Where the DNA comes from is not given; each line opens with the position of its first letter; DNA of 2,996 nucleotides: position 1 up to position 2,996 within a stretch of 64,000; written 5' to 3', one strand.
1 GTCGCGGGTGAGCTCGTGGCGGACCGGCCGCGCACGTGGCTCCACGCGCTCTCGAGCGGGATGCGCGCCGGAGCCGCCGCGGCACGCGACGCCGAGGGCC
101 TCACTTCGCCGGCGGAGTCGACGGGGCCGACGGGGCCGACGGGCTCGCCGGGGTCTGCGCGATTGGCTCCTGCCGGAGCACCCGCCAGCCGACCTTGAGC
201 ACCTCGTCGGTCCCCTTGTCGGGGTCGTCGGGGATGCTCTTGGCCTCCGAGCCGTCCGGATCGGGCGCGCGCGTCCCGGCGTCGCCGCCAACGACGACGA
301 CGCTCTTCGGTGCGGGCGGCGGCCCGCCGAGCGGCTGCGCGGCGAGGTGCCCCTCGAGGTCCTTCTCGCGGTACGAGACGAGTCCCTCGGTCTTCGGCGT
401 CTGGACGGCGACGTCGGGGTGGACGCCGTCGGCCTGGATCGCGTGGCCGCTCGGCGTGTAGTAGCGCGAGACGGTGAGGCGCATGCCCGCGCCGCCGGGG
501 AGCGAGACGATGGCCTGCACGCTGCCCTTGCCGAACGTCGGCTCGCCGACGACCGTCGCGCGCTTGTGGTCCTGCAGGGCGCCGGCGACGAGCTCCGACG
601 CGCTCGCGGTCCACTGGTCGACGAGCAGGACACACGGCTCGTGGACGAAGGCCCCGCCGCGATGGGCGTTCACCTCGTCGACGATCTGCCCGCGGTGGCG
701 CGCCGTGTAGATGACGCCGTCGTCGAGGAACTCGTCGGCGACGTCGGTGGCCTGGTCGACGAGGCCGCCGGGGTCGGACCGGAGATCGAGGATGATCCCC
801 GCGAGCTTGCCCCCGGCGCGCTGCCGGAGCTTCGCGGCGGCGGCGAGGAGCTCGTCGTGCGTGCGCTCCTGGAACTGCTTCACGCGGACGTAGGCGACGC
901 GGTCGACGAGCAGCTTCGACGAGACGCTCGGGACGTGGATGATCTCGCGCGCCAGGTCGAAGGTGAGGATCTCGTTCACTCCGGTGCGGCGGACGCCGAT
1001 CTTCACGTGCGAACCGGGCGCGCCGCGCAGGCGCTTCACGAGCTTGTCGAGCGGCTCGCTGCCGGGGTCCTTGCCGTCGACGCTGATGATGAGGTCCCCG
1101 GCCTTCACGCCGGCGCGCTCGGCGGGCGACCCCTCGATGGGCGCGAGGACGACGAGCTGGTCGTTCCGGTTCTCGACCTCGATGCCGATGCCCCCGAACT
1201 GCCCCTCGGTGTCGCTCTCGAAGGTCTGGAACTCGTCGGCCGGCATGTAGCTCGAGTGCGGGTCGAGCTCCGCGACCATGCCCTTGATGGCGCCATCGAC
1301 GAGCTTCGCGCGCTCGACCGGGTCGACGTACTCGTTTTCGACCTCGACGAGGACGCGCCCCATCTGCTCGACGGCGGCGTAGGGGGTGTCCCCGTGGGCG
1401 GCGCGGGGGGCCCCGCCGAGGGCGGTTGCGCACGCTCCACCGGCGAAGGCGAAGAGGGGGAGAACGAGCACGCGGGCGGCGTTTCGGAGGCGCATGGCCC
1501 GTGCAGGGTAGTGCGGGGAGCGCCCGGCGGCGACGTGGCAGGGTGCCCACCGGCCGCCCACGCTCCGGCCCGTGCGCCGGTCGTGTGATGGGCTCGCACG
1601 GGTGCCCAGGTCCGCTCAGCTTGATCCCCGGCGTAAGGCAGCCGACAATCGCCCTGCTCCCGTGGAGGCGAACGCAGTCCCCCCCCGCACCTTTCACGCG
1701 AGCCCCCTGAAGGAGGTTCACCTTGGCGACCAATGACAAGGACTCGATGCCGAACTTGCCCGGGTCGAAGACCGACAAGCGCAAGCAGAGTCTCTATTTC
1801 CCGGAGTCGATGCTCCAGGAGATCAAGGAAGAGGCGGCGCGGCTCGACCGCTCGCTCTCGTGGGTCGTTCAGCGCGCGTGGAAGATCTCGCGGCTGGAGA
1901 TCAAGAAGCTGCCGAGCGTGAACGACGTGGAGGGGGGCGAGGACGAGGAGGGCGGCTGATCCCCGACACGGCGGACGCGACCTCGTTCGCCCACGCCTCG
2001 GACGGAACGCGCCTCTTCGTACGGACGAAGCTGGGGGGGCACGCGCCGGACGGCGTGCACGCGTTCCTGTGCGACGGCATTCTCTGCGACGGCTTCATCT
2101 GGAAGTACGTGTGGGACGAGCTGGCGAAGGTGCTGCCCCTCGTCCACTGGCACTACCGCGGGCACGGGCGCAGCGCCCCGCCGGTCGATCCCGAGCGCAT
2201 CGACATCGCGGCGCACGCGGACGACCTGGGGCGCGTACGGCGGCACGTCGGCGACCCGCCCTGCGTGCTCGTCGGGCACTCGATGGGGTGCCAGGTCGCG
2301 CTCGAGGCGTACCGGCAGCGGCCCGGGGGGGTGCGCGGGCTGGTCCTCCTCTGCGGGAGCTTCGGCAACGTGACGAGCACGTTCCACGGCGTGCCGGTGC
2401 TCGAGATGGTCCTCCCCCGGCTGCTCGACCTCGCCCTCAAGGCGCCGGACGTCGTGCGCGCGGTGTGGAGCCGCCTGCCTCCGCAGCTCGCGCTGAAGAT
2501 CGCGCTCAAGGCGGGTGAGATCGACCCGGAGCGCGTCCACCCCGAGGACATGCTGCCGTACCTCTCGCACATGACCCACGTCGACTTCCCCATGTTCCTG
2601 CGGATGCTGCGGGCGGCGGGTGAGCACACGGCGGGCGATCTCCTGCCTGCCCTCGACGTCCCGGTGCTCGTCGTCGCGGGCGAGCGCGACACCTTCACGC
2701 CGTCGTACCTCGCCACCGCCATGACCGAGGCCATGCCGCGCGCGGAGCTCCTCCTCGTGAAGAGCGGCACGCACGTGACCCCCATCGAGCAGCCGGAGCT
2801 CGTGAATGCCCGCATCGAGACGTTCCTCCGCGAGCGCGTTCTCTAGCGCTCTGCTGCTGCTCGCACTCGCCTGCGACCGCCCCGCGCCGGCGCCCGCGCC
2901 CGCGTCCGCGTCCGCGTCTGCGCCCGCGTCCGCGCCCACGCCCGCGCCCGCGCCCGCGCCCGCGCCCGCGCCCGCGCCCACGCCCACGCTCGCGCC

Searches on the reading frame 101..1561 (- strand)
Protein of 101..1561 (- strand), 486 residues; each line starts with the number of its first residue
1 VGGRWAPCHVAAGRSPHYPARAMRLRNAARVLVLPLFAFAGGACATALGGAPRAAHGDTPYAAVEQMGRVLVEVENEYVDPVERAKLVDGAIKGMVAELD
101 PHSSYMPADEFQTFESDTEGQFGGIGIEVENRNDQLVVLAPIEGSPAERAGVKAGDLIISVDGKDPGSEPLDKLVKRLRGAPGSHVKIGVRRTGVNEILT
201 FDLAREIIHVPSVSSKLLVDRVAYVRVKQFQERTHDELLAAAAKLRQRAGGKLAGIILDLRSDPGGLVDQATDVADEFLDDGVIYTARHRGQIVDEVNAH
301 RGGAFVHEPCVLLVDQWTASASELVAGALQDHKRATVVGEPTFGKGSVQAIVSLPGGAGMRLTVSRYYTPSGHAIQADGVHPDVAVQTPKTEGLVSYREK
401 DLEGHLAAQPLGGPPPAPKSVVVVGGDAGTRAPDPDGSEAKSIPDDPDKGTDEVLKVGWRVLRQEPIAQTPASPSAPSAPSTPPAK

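Call 9: search_protein_families(library=pfam, proteins=[window:101-1561:-], max_evalue=0.001)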
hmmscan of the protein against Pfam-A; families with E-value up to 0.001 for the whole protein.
window:101-1561:- (486 aa): 5 families
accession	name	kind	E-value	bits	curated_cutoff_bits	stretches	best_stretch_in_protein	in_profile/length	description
PF03572.23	Peptidase_S41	-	5.6e-49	166.3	24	1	221-386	1-165/165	Peptidase family S41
PF17820.7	PDZ_6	-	1.3e-13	50.9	27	1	137-192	1-54/54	PDZ domain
PF13180.12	PDZ_2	-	2.2e-11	44.3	27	1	123-198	1-75/80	PDZ domain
PF22694.1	CtpB_N-like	-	2.3e-09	38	27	1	72-108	46-83/85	Activating protease CtpB N-terminal domain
PF00595.29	PDZ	-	1.8e-08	35.1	23.2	1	123-190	10-80/81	PDZ domain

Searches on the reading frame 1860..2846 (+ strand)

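Call 9: search_protein_families(library=pfam, proteins=[window:1860-2846:+], max_evalue=0.001)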
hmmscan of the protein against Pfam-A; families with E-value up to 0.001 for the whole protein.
window:1860-2846:+ (328 aa): 7 families
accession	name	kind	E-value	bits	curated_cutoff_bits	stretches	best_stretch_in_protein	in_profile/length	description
PF00561.26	Abhydrolase_1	-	2.6e-18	67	25.8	1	98-310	34-243/245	alpha/beta hydrolase fold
PF12697.13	Abhydrolase_6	-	7e-17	63.2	26.3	1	79-317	12-216/217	Alpha/beta hydrolase family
PF12146.15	Hydrolase_4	-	1e-12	48.3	27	1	97-310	37-237/239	Serine aminopeptidase, S33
PF08386.16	Abhydrolase_4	-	6.5e-08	33.1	21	1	266-325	34-93/103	TAP-like protein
PF00975.26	Thioesterase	-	2.5e-05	25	26.4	0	124-151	57-84/226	Thioesterase domain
PF20408.4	Abhydrolase_11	-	6.2e-05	23.2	27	0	259-305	120-165/193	Alpha/beta hydrolase domain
PF10230.15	LIDHydrolase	-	0.00053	20.2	27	1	131-211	82-161/262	Lipid-droplet associated hydrolase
